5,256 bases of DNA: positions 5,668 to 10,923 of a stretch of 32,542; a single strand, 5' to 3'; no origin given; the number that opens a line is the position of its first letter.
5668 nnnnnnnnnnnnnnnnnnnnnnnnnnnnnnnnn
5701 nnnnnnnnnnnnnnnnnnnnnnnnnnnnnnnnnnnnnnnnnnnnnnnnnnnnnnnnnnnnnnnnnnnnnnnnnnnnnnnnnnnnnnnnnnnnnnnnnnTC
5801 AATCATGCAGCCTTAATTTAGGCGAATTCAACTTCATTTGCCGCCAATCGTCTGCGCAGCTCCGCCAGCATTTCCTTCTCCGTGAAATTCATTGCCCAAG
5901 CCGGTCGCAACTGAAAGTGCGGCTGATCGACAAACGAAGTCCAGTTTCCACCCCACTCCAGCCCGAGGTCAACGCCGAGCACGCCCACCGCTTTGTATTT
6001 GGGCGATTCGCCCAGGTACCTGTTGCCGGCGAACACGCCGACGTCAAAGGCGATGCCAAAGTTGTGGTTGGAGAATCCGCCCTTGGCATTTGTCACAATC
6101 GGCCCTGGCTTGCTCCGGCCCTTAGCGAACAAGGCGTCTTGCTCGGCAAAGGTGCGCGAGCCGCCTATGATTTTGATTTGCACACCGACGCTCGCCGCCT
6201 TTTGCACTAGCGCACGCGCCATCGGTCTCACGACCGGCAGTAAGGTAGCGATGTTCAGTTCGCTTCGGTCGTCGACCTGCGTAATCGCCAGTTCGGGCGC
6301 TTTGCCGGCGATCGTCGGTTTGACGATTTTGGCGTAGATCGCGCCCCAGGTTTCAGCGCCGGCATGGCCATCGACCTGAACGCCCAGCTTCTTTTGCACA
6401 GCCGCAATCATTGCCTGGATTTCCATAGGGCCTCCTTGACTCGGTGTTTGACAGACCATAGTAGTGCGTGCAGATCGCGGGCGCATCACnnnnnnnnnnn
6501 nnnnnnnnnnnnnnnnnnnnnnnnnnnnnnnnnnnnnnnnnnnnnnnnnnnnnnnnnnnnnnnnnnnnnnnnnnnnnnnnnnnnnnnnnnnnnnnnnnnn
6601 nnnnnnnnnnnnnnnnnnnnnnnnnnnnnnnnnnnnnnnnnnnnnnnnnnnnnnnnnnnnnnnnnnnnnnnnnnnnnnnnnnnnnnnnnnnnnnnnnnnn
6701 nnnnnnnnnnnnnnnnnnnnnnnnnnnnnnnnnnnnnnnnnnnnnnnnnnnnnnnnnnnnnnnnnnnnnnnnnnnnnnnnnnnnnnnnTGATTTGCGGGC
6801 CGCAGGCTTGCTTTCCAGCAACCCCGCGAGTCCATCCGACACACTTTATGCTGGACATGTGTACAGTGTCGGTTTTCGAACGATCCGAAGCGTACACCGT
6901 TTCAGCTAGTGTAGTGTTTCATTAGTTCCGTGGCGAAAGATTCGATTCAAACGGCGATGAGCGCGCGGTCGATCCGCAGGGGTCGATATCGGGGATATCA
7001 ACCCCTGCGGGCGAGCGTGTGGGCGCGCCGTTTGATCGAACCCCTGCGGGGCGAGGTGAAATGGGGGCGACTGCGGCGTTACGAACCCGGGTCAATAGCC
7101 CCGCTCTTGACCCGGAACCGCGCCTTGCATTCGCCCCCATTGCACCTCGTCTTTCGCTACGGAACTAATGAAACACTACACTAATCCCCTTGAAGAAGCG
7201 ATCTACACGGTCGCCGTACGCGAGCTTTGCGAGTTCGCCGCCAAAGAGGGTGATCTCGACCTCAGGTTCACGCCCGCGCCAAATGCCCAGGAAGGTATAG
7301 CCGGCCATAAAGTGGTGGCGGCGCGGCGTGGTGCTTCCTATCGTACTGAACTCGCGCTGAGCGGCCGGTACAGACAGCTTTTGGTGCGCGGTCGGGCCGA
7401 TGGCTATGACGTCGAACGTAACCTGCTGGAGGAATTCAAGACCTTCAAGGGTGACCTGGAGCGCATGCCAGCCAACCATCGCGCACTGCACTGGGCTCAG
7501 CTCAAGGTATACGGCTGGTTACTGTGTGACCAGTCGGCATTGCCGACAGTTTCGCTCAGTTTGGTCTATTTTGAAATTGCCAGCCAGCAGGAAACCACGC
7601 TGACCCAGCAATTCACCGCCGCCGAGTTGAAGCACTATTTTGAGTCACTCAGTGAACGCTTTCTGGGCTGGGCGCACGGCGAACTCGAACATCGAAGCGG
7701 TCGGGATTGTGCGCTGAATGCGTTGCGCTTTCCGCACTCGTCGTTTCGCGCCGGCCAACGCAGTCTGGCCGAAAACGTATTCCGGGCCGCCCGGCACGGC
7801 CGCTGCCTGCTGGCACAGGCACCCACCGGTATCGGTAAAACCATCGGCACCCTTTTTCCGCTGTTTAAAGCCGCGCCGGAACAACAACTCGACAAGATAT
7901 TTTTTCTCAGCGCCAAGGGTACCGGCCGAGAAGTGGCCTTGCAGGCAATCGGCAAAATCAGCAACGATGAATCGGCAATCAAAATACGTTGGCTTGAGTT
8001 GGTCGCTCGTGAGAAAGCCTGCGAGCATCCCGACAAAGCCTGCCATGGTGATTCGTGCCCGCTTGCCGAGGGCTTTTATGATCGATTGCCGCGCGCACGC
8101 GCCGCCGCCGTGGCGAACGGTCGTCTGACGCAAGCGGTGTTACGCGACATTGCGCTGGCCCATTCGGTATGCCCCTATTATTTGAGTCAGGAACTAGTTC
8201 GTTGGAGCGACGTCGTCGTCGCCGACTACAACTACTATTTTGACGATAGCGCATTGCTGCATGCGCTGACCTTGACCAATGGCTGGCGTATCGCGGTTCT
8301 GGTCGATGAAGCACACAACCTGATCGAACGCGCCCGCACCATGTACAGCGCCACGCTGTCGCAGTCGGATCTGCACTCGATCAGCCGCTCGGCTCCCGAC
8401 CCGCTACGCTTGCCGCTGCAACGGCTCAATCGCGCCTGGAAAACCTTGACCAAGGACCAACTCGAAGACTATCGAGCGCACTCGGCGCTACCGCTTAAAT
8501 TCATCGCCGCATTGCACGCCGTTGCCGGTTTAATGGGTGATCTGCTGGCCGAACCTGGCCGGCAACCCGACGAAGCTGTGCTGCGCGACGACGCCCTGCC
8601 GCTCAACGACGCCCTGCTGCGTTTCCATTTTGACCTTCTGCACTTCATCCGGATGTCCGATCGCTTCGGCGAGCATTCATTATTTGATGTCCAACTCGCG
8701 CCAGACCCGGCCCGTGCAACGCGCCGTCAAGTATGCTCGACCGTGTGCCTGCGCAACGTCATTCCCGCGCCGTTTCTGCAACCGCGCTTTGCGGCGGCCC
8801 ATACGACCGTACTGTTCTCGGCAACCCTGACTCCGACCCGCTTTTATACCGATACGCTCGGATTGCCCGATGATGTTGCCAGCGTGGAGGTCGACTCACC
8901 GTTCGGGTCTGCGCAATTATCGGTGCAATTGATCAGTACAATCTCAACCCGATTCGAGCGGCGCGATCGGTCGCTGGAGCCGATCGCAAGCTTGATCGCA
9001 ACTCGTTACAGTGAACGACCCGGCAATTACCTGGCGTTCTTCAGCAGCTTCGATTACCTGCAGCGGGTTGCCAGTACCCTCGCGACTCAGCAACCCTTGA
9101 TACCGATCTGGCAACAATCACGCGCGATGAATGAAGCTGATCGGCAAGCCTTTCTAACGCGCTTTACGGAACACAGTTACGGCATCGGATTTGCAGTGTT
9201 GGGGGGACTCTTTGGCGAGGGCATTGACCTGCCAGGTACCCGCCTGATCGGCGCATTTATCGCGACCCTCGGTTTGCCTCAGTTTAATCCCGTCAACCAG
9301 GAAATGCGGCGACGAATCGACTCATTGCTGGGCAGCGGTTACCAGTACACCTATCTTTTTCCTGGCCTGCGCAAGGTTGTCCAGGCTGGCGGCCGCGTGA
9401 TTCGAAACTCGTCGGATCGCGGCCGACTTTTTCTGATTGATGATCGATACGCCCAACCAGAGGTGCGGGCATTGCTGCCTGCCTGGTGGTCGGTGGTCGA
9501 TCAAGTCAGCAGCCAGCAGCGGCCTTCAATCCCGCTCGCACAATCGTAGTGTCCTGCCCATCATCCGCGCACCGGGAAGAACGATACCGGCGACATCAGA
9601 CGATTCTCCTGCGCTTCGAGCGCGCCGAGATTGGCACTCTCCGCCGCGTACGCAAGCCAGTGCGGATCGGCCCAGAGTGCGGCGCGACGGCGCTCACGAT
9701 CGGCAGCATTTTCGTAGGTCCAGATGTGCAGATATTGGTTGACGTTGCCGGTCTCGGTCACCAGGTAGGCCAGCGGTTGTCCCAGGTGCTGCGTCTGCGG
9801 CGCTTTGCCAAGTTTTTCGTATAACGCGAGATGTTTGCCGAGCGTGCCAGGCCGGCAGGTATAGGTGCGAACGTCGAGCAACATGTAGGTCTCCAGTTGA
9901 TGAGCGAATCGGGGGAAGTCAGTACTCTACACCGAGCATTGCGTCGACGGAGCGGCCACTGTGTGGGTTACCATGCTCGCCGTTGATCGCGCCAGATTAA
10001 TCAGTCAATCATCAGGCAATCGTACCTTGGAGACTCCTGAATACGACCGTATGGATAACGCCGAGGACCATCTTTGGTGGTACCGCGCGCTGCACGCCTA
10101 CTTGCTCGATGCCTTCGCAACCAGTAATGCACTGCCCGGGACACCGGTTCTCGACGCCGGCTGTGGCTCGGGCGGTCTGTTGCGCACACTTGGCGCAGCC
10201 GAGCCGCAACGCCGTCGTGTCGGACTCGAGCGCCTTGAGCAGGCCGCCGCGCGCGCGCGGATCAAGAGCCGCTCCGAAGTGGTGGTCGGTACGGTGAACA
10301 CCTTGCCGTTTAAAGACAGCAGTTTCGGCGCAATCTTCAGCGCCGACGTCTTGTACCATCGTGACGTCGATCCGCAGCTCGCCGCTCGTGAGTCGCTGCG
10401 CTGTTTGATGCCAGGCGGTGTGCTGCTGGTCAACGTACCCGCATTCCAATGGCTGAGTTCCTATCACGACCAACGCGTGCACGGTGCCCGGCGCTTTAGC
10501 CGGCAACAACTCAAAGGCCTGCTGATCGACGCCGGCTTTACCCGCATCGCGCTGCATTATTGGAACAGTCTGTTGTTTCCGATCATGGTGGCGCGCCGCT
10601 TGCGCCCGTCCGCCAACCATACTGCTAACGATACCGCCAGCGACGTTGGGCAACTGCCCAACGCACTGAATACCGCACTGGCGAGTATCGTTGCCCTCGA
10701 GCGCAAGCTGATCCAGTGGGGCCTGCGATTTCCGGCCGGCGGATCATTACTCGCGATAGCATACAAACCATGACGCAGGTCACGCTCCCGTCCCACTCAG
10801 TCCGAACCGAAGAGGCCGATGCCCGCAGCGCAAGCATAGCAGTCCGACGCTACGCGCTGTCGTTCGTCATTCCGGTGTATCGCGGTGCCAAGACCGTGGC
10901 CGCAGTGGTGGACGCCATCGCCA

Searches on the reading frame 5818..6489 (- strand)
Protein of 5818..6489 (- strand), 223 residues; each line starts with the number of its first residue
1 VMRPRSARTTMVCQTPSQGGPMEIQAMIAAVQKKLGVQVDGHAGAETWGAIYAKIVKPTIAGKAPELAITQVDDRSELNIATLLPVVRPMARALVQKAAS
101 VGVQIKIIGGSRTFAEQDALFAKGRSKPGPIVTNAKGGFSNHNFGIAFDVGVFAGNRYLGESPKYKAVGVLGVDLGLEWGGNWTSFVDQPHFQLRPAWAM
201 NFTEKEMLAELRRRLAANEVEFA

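Call 19: search_protein_families(library=pfam, proteins=[window:5818-6489:-], max_evalue=0.001)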
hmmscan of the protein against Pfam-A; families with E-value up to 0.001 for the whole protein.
window:5818-6489:- (223 aa): 2 families
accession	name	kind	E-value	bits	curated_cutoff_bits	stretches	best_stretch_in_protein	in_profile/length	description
PF13539.11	Peptidase_M15_4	-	1.8e-12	48.1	25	1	134-194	2-70/70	D-alanyl-D-alanine carboxypeptidase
PF02557.22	VanY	-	4.6e-08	33.4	25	1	90-151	11-75/132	D-alanyl-D-alanine carboxypeptidase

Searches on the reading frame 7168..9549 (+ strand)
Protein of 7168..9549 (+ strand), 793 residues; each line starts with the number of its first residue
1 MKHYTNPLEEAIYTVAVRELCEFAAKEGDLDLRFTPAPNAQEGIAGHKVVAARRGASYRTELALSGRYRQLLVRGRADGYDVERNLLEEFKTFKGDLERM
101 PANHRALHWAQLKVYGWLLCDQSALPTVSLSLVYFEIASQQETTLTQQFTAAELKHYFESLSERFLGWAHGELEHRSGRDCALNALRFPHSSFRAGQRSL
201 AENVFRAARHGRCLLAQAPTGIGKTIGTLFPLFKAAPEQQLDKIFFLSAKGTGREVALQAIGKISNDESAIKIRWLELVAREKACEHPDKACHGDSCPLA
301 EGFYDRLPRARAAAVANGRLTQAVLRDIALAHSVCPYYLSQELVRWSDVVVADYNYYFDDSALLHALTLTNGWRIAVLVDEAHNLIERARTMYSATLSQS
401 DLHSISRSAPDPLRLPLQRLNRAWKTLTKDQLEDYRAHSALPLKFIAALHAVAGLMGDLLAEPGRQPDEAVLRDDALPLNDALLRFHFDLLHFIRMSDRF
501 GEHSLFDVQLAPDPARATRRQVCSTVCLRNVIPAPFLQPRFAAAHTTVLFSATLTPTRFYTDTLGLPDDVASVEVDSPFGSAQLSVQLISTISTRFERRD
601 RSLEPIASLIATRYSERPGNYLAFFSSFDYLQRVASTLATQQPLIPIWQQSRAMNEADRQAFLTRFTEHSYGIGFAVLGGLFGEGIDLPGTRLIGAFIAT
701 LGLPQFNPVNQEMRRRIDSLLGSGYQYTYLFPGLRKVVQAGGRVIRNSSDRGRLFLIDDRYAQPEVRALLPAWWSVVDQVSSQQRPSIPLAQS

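Call 19: search_protein_families(library=pfam, proteins=[window:7168-9549:+], max_evalue=0.001)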
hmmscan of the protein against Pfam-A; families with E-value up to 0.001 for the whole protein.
window:7168-9549:+ (793 aa): 3 families
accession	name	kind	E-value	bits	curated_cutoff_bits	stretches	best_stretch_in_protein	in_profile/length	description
PF13307.12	Helicase_C_2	-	5e-36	124.7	25.3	1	615-775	6-168/170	Helicase C-terminal domain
PF06733.21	DEAD_2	-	4.9e-14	52.8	21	1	280-402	53-172/172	DEAD_2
PF00270.35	DEAD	-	2.3e-05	24.6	26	1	202-243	5-45/167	DEAD/DEAH box helicase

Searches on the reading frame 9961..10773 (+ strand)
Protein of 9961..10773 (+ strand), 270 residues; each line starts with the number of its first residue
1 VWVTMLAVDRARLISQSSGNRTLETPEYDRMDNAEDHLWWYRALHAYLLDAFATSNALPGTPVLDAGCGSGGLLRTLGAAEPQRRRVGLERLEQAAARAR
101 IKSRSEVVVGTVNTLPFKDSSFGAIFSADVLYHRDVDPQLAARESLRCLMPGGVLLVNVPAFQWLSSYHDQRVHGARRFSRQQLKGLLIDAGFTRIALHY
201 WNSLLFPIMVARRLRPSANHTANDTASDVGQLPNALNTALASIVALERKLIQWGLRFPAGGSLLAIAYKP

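Call 19: search_protein_families(library=pfam, proteins=[window:9961-10773:+], max_evalue=0.001)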
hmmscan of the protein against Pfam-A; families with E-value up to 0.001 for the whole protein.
window:9961-10773:+ (270 aa): 5 families
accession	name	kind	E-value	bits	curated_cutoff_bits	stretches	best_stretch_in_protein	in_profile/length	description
PF08241.18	Methyltransf_11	-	6.5e-15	56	21.2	1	64-156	1-94/95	Methyltransferase domain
PF13649.12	Methyltransf_25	-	2.1e-12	48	27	1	63-153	1-97/97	Methyltransferase domain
PF13489.12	Methyltransf_23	-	1.1e-10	41.9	27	1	55-195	19-161/164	Methyltransferase domain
PF13847.12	Methyltransf_31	-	2e-09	37.7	27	1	60-161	4-113/145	Methyltransferase domain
PF08242.18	Methyltransf_12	-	3.7e-08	34.4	30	1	64-155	1-98/98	Methyltransferase domain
